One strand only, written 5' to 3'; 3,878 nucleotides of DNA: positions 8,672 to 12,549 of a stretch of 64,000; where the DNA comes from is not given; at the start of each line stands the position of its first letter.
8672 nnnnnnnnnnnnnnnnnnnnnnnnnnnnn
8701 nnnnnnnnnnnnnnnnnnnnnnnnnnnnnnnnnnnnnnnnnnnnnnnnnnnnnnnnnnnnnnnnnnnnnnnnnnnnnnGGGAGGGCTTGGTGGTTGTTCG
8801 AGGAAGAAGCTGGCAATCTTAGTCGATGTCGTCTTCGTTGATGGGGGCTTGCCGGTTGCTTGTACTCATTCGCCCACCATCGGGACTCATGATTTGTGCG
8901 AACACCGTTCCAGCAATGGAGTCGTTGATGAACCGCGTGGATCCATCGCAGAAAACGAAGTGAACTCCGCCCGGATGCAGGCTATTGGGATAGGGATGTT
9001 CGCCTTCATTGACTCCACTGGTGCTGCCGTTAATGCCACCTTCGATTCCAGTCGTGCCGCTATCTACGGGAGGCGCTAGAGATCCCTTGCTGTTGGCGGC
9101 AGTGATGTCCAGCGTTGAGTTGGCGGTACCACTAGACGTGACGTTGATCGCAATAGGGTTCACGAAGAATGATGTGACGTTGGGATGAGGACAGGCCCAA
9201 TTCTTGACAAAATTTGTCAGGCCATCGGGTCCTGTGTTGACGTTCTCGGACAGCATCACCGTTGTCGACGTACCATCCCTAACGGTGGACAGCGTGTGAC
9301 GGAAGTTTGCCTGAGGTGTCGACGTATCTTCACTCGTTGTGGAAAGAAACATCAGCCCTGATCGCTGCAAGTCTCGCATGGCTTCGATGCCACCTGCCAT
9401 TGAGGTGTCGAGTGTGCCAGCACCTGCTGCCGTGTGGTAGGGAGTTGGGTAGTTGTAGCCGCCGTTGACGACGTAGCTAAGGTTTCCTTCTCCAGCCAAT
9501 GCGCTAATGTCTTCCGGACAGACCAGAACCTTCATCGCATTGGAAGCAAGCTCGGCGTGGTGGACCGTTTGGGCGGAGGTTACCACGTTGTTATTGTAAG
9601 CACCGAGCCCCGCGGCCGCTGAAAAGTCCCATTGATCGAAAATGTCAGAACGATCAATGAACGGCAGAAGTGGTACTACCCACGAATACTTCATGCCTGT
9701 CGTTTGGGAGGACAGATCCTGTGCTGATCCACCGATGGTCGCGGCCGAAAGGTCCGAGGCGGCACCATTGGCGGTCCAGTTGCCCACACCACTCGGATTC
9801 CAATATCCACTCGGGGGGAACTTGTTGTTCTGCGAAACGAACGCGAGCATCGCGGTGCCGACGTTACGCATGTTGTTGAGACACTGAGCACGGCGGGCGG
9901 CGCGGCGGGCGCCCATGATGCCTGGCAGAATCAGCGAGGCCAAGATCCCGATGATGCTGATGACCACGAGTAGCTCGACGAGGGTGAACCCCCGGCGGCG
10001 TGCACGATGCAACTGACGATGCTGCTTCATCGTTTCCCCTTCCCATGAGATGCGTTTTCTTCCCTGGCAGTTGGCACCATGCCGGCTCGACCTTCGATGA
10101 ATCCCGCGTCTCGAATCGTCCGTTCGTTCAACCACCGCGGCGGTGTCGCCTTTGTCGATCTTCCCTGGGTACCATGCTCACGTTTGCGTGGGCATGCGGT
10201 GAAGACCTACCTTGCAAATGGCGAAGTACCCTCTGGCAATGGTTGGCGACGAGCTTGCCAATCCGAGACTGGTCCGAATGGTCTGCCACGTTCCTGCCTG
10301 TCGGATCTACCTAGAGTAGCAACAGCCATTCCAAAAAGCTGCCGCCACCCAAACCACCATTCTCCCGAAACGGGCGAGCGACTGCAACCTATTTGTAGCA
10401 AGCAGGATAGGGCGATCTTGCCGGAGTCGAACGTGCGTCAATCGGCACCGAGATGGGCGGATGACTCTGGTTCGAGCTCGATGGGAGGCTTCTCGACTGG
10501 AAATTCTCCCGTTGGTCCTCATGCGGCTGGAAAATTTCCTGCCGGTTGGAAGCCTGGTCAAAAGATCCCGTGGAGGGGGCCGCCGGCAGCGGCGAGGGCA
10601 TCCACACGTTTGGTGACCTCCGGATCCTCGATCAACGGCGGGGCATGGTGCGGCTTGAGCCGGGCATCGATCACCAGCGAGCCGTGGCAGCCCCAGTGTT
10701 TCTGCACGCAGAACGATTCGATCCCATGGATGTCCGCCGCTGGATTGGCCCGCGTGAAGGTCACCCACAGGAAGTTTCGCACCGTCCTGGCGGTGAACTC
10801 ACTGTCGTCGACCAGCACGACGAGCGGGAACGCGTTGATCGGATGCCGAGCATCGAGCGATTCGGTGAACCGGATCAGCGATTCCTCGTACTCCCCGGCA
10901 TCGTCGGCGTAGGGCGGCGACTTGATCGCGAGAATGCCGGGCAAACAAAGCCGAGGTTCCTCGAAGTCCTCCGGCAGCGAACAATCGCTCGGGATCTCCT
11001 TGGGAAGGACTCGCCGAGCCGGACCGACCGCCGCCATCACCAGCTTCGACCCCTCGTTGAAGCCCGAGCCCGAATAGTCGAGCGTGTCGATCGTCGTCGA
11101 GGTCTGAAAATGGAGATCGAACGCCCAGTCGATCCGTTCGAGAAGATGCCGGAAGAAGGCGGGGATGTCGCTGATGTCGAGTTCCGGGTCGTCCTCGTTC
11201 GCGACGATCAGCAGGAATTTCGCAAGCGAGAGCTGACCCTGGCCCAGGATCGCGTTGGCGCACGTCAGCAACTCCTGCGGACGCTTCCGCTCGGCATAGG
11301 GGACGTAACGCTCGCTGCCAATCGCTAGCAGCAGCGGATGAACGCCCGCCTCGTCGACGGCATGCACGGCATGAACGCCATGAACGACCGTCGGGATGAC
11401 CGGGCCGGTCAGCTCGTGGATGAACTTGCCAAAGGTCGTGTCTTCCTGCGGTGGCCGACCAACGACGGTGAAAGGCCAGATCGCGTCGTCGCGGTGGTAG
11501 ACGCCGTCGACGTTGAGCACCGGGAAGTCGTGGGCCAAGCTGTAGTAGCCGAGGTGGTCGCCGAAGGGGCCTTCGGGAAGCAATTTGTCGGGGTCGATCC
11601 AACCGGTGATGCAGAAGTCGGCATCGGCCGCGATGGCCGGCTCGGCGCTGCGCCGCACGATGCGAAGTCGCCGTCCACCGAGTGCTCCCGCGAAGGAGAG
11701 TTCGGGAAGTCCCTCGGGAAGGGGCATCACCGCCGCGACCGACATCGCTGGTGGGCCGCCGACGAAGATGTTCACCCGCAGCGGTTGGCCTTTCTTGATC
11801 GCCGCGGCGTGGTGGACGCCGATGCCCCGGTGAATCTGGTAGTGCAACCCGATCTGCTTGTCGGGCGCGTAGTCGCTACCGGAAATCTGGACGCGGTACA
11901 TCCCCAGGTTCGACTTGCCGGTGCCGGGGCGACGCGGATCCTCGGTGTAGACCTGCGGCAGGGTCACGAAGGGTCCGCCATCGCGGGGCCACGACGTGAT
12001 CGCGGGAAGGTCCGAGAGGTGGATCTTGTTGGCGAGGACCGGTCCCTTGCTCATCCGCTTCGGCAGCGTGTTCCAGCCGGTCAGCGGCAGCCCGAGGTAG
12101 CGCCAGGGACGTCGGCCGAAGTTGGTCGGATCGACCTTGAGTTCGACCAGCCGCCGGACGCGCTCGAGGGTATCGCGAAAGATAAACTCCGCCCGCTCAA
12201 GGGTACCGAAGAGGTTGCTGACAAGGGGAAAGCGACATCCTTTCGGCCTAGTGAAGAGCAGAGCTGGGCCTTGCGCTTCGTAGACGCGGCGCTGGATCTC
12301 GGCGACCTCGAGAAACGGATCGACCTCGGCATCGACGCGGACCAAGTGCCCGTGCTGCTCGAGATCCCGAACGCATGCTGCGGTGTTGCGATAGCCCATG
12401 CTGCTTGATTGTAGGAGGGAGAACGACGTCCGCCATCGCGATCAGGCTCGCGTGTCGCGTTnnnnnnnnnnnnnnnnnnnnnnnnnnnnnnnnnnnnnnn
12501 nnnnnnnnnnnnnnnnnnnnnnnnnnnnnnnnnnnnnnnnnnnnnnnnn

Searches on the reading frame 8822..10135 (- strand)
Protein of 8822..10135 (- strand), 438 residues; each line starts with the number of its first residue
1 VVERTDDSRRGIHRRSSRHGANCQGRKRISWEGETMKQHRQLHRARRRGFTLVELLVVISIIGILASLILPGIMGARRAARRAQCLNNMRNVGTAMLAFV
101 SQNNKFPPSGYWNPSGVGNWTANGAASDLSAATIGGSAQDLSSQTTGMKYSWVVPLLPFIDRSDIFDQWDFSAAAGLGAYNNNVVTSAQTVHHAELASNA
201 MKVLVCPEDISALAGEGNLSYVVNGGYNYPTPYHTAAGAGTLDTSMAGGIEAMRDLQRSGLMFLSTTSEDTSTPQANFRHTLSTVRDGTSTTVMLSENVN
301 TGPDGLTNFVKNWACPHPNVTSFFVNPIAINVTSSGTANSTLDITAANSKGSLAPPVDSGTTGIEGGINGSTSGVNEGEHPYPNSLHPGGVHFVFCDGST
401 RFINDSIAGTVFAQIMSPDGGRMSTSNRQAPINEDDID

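Call 8: search_protein_families(library=pfam, proteins=[window:8822-10135:-], max_evalue=0.01)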
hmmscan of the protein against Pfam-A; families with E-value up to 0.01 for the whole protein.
window:8822-10135:- (438 aa): 2 families
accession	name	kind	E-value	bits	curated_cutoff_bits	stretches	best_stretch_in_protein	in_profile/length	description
PF07596.16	SBP_bac_10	-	2.4e-37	129.9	23.3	1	76-408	3-266/268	Protein of unknown function (DUF1559)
PF07963.17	N_methyl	-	1.3e-08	34.5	21.2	1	44-69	1-26/27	Prokaryotic N-terminal methylation motif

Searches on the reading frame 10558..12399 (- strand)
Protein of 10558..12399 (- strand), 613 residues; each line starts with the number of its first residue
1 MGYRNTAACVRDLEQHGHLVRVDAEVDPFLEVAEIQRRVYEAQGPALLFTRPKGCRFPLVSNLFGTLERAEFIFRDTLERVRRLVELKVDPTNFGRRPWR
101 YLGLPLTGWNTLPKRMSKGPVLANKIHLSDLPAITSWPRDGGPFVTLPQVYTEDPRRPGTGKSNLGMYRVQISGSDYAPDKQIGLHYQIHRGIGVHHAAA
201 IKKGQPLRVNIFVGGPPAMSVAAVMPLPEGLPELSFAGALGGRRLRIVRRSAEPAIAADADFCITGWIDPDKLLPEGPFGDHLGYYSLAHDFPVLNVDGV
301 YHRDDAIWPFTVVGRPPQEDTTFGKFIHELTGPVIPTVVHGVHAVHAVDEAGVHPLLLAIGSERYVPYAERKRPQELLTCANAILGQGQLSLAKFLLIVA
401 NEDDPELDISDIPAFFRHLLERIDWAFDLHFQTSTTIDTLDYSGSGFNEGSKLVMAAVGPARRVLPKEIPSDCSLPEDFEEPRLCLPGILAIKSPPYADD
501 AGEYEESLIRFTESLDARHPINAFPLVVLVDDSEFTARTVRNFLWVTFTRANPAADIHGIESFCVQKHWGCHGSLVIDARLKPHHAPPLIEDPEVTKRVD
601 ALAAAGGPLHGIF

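Call 8: search_protein_families(library=pfam, proteins=[window:10558-12399:-], max_evalue=0.01)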
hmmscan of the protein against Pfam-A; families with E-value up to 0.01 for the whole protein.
window:10558-12399:- (613 aa): 3 families
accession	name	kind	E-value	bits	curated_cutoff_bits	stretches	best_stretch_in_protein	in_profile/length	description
PF01977.22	UbiD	-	2.2e-67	226.7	23.3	1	122-316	11-206/206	3-octaprenyl-4-hydroxybenzoate carboxy-lyase Rift-related domain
PF20696.2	UbiD_C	-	6.4e-33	113.9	24.2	1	322-457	2-127/127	3-octaprenyl-4-hydroxybenzoate carboxy-lyase C-terminal domain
PF20695.2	UbiD_N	-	5.1e-25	87.8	24.3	1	11-87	2-77/78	3-octaprenyl-4-hydroxybenzoate carboxy-lyase N-terminal domain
